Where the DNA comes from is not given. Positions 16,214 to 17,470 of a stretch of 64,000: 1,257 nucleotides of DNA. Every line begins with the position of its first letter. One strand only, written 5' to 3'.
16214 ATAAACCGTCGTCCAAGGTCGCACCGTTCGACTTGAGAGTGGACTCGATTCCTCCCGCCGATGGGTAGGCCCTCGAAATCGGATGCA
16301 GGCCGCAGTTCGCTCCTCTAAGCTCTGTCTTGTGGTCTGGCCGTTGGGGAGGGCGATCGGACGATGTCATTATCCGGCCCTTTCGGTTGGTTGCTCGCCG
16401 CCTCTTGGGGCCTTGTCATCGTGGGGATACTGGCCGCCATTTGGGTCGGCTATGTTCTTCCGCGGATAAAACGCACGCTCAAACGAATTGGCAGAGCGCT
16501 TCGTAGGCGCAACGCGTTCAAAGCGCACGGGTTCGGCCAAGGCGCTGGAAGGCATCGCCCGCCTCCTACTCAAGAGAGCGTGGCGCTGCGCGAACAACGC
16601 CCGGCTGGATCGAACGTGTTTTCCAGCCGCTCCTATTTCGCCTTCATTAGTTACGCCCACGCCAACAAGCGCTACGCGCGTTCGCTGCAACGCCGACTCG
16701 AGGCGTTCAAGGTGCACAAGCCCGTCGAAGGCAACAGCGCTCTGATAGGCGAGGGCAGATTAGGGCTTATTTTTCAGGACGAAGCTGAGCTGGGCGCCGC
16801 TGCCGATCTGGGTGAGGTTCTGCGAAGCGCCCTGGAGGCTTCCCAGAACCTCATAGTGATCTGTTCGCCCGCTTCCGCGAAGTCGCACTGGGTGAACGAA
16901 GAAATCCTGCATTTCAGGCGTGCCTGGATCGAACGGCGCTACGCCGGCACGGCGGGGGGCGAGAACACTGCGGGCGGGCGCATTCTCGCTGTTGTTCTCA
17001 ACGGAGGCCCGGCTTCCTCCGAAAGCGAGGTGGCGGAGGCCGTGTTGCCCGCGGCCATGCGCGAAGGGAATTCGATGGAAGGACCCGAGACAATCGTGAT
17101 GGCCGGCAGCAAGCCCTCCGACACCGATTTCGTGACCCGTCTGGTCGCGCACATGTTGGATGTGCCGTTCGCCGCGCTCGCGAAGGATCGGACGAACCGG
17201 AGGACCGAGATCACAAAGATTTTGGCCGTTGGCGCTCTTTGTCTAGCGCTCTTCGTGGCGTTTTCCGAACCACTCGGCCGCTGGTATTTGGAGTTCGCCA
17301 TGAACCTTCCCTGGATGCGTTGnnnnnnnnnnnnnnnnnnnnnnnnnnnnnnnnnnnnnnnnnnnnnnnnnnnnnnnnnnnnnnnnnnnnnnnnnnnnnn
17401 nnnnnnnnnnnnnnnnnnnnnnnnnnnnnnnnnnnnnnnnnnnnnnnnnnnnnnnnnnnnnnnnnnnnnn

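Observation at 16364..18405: Tandem membrane-clamped TIR + catalytically degenerate TIR paralogue: candidate orphan TIR defence/signalling module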

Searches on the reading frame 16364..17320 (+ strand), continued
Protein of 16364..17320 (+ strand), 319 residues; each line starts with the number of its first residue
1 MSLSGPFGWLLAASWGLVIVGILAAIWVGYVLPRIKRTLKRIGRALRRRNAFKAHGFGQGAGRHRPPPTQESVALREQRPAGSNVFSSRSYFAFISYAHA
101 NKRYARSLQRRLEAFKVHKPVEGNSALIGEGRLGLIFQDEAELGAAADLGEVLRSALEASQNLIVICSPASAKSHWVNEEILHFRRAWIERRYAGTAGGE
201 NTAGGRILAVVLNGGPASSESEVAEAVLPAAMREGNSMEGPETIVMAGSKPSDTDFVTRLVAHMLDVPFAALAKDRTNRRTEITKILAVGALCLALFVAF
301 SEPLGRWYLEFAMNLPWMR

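Call 46: find_encoding_contigs(protein=P0004, flank=8000, max_places=2)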
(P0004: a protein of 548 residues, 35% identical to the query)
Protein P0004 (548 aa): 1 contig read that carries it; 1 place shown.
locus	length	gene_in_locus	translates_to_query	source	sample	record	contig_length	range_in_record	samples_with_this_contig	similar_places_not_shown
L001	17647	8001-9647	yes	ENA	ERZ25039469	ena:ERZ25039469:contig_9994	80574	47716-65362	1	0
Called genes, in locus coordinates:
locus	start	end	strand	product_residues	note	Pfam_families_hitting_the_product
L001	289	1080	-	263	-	PF02897:Peptidase_S9_N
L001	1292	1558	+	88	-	-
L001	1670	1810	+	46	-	-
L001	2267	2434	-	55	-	-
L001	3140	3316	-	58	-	-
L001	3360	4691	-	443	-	-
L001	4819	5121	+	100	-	-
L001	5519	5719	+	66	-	-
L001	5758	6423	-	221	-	-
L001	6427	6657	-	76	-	-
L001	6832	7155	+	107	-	-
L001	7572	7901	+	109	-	-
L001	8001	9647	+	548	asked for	PF08937:ThsB_TIR, PF13676:TIR_2, PF13424:TPR_12 (faint), PF13374:TPR_10 (faint)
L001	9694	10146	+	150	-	PF13424:TPR_12 (faint)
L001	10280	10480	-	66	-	-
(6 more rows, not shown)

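Call 47: find_encoding_contigs(protein=P0006, flank=8000, max_places=2)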
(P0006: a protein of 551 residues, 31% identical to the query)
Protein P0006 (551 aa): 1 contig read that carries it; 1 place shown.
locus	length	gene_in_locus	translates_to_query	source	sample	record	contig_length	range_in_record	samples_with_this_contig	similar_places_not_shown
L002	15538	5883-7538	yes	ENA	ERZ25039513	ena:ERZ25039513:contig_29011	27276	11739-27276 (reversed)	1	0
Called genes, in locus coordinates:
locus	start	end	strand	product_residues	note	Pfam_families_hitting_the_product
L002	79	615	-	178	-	PF06055:ExoD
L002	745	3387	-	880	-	PF13506:Glyco_transf_21, PF00535:Glycos_transf_2, PF13641:Glyco_tranf_2_3, PF13632:Glyco_trans_2_3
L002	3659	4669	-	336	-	PF03734:YkuD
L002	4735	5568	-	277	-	-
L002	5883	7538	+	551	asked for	PF08937:ThsB_TIR, PF13676:TIR_2, PF00515:TPR_1 (faint), PF07719:TPR_2 (faint), PF13374:TPR_10 (faint), PF13424:TPR_12 (faint), PF13176:TPR_7 (faint), PF13181:TPR_8 (faint)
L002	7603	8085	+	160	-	-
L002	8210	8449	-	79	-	-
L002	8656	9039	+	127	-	PF07635:PSCyt1 (weak)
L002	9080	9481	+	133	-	-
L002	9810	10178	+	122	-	-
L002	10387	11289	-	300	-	PF00561:Abhydrolase_1, PF12697:Abhydrolase_6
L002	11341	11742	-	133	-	-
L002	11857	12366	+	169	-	PF00440:TetR_N (weak)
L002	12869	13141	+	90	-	-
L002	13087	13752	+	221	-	-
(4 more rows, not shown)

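Call 48: find_encoding_contigs(protein=P0014, flank=8000, max_places=2)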
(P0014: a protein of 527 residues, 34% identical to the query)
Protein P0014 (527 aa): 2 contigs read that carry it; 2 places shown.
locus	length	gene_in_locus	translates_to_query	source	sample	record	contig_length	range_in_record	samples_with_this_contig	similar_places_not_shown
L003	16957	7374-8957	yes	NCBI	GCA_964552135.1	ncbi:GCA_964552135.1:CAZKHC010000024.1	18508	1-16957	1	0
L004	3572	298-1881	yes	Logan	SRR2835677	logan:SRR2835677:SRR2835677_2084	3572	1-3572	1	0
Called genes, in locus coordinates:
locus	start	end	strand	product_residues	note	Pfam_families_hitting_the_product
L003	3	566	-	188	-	?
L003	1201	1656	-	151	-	PF13404:HTH_AsnC-type, PF13412:HTH_24, PF01037:AsnC_trans_reg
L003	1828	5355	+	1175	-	PF14850:Pro_dh-DNA_bdg, PF01619:Pro_dh, PF00171:Aldedh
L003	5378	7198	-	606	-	PF05960:DUF885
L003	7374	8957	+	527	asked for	PF08937:ThsB_TIR (weak), PF13676:TIR_2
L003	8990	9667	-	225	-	-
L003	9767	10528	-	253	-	PF00089:Trypsin (weak), PF13365:Trypsin_2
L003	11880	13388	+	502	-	PF13281:MAP3K_TRAF_bd, PF20308:TPR-S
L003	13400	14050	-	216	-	PF00027:cNMP_binding, PF13545:HTH_Crp_2, PF00325:Crp (weak)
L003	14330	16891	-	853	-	-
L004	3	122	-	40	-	?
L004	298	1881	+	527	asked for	PF08937:ThsB_TIR (weak), PF13676:TIR_2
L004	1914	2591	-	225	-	-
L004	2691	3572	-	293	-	?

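Call 64: find_encoding_contigs(protein=P0016, flank=6000, max_places=3)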
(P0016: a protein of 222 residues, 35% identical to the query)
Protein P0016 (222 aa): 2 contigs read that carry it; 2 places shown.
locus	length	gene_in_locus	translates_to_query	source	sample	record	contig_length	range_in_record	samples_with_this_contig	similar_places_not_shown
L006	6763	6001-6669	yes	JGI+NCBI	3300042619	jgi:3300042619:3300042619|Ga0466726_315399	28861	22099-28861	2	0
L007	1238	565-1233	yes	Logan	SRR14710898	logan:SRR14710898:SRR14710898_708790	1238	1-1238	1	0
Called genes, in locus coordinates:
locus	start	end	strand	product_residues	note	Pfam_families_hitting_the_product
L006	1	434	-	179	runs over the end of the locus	PF13238:AAA_18 (weak), PF13671:AAA_33 (weak), PF01202:SKI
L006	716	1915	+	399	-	PF13651:EcoRI_methylase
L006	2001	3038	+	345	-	PF13651:EcoRI_methylase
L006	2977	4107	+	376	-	PF03235:GmrSD_N, PF01844:HNH, PF14279:HNH_5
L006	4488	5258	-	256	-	PF10137:CAP12-PCTIR_TIR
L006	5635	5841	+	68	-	-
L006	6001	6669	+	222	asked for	PF08937:ThsB_TIR, PF13676:TIR_2, PF01582:TIR (weak)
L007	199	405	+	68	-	-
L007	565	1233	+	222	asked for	PF08937:ThsB_TIR, PF13676:TIR_2, PF01582:TIR (weak)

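Call 65: find_encoding_contigs(protein=P0010, flank=6000, max_places=2)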
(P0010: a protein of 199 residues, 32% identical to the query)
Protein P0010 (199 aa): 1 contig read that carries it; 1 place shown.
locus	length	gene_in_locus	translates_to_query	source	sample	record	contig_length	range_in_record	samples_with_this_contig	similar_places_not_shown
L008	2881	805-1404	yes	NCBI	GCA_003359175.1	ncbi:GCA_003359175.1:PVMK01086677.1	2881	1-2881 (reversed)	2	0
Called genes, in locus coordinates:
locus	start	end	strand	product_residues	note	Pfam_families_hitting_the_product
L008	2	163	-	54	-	?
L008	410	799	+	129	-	-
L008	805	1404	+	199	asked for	PF13676:TIR_2, PF08937:ThsB_TIR (weak)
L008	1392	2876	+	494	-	PF13431:TPR_17 (faint), PF00515:TPR_1 (faint), PF07719:TPR_2 (faint), PF13176:TPR_7 (faint), PF13181:TPR_8 (faint), PF13371:TPR_9 (faint), PF13374:TPR_10 (faint), PF13424:TPR_12 (faint), +4 more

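Call 82: search_protein_families(library=phrogs, proteins=[window:16364-17320:+], max_evalue=0.01)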
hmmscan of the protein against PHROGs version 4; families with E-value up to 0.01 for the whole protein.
window:16364-17320:+ (319 aa): 0 families

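Call 84: find_related_loci(query=A2, collection=metagenome_contigs, flank=8000)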
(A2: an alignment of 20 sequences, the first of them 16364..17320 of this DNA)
Query A2 (319 aa) in metagenome_contigs; peptide patterns used: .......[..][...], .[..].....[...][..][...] (x = any residue, [..] = any of these).
600 stretches matched a pattern (row limit reached: there are more); 577 encode a relative of the query (tblastn E <= 1e-3); the best 80 are kept; 80 distinct loci.
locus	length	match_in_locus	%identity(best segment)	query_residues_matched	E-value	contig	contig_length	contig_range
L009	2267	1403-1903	42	91-272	2e-30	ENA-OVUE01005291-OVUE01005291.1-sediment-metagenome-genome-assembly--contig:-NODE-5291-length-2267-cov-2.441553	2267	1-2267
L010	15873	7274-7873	36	86-291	3e-29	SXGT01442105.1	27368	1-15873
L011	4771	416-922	42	91-273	3e-29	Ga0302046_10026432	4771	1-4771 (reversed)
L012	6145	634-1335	34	63-300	1e-28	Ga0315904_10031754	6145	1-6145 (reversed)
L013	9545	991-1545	42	81-272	2e-28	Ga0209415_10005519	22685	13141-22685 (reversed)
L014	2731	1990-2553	35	91-280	4e-28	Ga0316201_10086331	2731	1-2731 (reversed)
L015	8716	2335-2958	33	83-290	4e-28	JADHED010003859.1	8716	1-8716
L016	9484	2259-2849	37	74-272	6e-28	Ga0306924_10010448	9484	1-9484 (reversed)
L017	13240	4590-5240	35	91-306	1e-27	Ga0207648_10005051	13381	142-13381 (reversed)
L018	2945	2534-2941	44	91-239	9e-28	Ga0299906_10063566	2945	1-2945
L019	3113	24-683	36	88-306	5e-28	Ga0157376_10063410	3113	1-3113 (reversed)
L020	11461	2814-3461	36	32-251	1e-27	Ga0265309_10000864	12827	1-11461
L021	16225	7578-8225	36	32-251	1e-27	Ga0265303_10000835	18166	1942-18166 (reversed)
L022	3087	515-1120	36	91-294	1e-27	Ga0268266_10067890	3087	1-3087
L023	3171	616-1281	34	91-311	2e-27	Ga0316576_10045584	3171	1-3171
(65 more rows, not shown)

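Call 87: find_encoding_contigs(protein=P0022, flank=8000, max_places=1)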
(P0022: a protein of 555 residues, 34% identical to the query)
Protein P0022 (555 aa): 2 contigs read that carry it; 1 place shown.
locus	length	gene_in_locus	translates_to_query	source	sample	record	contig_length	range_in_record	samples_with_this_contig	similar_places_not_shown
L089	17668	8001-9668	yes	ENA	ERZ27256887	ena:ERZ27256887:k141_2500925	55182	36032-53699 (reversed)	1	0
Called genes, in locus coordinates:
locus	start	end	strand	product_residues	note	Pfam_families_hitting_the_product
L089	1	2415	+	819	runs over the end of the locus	PF24885:TPR_NPHP3 (weak), PF13424:TPR_12, PF13424:TPR_12, PF17874:TPR_MalT, PF24885:TPR_NPHP3, PF13424:TPR_12, PF24885:TPR_NPHP3, PF13424:TPR_12, +11 more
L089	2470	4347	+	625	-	PF07719:TPR_2 (faint), PF13181:TPR_8 (faint), PF13424:TPR_12, PF24885:TPR_NPHP3, PF13424:TPR_12, PF00515:TPR_1 (weak), PF13374:TPR_10 (weak), PF13424:TPR_12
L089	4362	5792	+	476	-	PF13676:TIR_2 (weak), PF03781:FGE-sulfatase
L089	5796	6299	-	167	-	PF13302:Acetyltransf_3 (weak), PF00583:Acetyltransf_1, PF13673:Acetyltransf_10, PF13508:Acetyltransf_7, PF08445:FR47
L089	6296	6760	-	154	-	PF02664:LuxS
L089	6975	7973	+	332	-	PF01582:TIR, PF13676:TIR_2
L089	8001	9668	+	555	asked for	PF08937:ThsB_TIR, PF13676:TIR_2, PF08238:Sel1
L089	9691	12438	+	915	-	-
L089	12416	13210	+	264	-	PF13367:PrsW-protease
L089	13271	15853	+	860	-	PF13176:TPR_7 (faint), PF13181:TPR_8 (faint), PF13424:TPR_12 (weak), PF17874:TPR_MalT (weak), PF13424:TPR_12 (weak), PF00515:TPR_1 (weak), PF07719:TPR_2 (weak), PF13424:TPR_12, +2 more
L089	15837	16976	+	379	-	PF08937:ThsB_TIR (weak), PF13676:TIR_2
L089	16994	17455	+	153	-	-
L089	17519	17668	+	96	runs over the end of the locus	PF02026:RyR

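Call 88: find_encoding_contigs(protein=P0020, flank=8000, max_places=2)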
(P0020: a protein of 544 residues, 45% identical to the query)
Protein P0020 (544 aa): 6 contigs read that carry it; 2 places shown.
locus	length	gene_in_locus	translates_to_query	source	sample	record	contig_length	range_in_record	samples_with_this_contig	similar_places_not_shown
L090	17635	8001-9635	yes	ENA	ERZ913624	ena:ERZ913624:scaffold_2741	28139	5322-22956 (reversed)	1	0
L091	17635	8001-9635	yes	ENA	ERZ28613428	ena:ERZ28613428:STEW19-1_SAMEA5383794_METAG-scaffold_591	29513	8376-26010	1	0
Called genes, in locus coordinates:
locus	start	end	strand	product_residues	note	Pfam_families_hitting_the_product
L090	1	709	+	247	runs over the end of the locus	PF13676:TIR_2 (weak)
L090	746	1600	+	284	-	PF13676:TIR_2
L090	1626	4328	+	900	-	PF13676:TIR_2, PF24883:NPHP3_N, PF13181:TPR_8 (faint), PF13424:TPR_12, PF00515:TPR_1 (weak), PF01535:PPR (faint), PF07719:TPR_2 (weak), PF13424:TPR_12, +1 more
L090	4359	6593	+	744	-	PF13676:TIR_2, PF24883:NPHP3_N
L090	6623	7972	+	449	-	PF08937:ThsB_TIR, PF13676:TIR_2, PF01582:TIR (faint), PF13676:TIR_2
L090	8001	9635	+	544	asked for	PF08937:ThsB_TIR, PF13676:TIR_2, PF24105:Beta-prop_CAF1B_HIR1, PF24780:WD40_MABP1-WDR62_1st, PF23414:Beta-prop_EML_2, PF24796:WDR55, PF24807:WD40_CDC20-Fz, PF24814:WD40_Prp19, +96 more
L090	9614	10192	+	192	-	PF00400:WD40, PF23381:Beta-prop_IFT122_1st, PF23414:Beta-prop_EML_2, PF24105:Beta-prop_CAF1B_HIR1, PF24782:WD40_MABP1-WDR62_2nd, PF24796:WDR55, PF24805:EIF3I, PF24814:WD40_Prp19, +39 more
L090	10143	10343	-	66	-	-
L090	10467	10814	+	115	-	PF02026:RyR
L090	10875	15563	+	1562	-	PF13271:DUF4062, PF00931:NB-ARC (faint), PF01637:ATPase_2, PF13191:AAA_16 (weak), PF24883:NPHP3_N (weak)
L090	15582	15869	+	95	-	-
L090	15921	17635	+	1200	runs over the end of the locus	PF13271:DUF4062, PF24885:TPR_NPHP3 (faint), PF01637:ATPase_2 (weak), PF05729:NACHT, PF13191:AAA_16 (weak), PF13401:AAA_22 (weak), PF13374:TPR_10 (faint), PF13424:TPR_12 (weak), +5 more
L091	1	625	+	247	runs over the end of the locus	PF13676:TIR_2 (weak)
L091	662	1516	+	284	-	PF13676:TIR_2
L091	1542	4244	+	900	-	PF13676:TIR_2, PF24883:NPHP3_N, PF13181:TPR_8 (faint), PF13424:TPR_12, PF00515:TPR_1 (weak), PF01535:PPR (faint), PF07719:TPR_2 (weak), PF13424:TPR_12, +1 more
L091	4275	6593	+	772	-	PF13676:TIR_2, PF24883:NPHP3_N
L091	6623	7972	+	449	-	PF08937:ThsB_TIR, PF13676:TIR_2, PF01582:TIR (faint), PF13676:TIR_2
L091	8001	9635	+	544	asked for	PF08937:ThsB_TIR, PF13676:TIR_2, PF24105:Beta-prop_CAF1B_HIR1, PF24780:WD40_MABP1-WDR62_1st, PF23414:Beta-prop_EML_2, PF24796:WDR55, PF24807:WD40_CDC20-Fz, PF24814:WD40_Prp19, +96 more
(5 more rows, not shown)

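Call 89: find_encoding_contigs(protein=P0021, flank=8000, max_places=2)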
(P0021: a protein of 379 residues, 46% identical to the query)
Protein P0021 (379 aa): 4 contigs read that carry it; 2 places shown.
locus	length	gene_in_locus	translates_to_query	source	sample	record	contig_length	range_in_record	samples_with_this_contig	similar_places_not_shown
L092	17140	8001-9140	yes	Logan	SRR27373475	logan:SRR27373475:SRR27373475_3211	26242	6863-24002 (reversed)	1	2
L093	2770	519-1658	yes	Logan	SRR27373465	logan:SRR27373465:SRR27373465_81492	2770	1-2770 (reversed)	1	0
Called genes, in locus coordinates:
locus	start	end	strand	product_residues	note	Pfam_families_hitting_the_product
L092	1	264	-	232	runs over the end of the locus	PF13367:PrsW-protease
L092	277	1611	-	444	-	PF08239:SH3_3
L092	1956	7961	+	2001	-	-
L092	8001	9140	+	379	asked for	PF08937:ThsB_TIR, PF13676:TIR_2, PF24017:Beta-prop_SCAP, PF24105:Beta-prop_CAF1B_HIR1, PF23381:Beta-prop_IFT122_1st, PF24782:WD40_MABP1-WDR62_2nd, PF24796:WDR55, PF24807:WD40_CDC20-Fz, +39 more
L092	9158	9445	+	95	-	PF02026:RyR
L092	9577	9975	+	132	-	-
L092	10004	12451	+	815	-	-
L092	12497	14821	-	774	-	PF01582:TIR (weak), PF08937:ThsB_TIR, PF13676:TIR_2, PF24814:WD40_Prp19 (weak), PF23381:Beta-prop_IFT122_1st, PF25174:Beta-prop_THOC3, PF25175:Beta-prop_WDR5 (weak), PF23414:Beta-prop_EML_2 (weak), +13 more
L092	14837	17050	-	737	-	PF08937:ThsB_TIR, PF13676:TIR_2, PF23381:Beta-prop_IFT122_1st, PF23414:Beta-prop_EML_2, PF24814:WD40_Prp19, PF24817:WD40_WDHD1_1st, PF25173:Beta-prop_WDR3_1st, PF25174:Beta-prop_THOC3, +44 more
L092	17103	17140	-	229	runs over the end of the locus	PF05099:TerB (faint)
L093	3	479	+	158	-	?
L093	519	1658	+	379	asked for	PF08937:ThsB_TIR, PF13676:TIR_2, PF24017:Beta-prop_SCAP, PF24105:Beta-prop_CAF1B_HIR1, PF23381:Beta-prop_IFT122_1st, PF24782:WD40_MABP1-WDR62_2nd, PF24796:WDR55, PF24807:WD40_CDC20-Fz, +39 more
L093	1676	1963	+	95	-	PF02026:RyR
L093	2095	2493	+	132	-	-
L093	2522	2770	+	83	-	?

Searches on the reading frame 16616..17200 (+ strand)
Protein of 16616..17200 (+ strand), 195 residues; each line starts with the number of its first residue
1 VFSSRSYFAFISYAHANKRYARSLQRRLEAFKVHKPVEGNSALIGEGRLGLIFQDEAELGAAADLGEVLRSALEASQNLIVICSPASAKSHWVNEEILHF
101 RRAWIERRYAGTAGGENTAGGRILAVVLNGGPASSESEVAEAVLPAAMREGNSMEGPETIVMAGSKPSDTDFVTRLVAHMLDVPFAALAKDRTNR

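Call 31: search_solved_structures(query=window:16616-17200:+, max_evalue=10, show_alignments=3)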
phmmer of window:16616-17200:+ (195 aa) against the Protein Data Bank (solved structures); distinct sequences matched with E-value up to 10: 1.
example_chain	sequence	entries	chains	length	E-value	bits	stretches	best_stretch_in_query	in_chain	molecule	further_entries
6wt6_A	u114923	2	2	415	1.1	12.4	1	66-98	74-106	Metazoan TIR-STING fusion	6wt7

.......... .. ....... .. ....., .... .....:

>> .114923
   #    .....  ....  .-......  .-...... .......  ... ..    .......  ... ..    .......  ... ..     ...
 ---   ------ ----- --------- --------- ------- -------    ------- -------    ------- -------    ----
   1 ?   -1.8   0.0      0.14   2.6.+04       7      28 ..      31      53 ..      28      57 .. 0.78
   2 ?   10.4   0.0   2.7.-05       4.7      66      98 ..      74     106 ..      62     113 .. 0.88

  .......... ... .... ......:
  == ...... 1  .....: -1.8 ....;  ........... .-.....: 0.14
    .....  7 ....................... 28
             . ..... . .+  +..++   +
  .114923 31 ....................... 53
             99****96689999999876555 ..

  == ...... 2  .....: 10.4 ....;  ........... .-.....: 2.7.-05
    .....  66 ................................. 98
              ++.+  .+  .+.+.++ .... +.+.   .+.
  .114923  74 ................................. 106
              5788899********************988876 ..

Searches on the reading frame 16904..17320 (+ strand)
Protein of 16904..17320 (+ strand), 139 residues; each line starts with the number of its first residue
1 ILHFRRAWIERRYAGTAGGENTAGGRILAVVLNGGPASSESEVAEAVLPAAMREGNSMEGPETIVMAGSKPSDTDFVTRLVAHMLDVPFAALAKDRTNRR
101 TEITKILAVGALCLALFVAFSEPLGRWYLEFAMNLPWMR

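Call 49: find_homologous_proteins(query=window:16904-17320:+, max_evalue=10)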
Query window:16904-17320:+ (139 aa): 1 proteins with E <= 10 among 328 candidates.
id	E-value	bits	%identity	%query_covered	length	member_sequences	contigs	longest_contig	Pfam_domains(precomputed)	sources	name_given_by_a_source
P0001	5.8e-85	300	100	100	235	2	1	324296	PF13676.12,PF08937.17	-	-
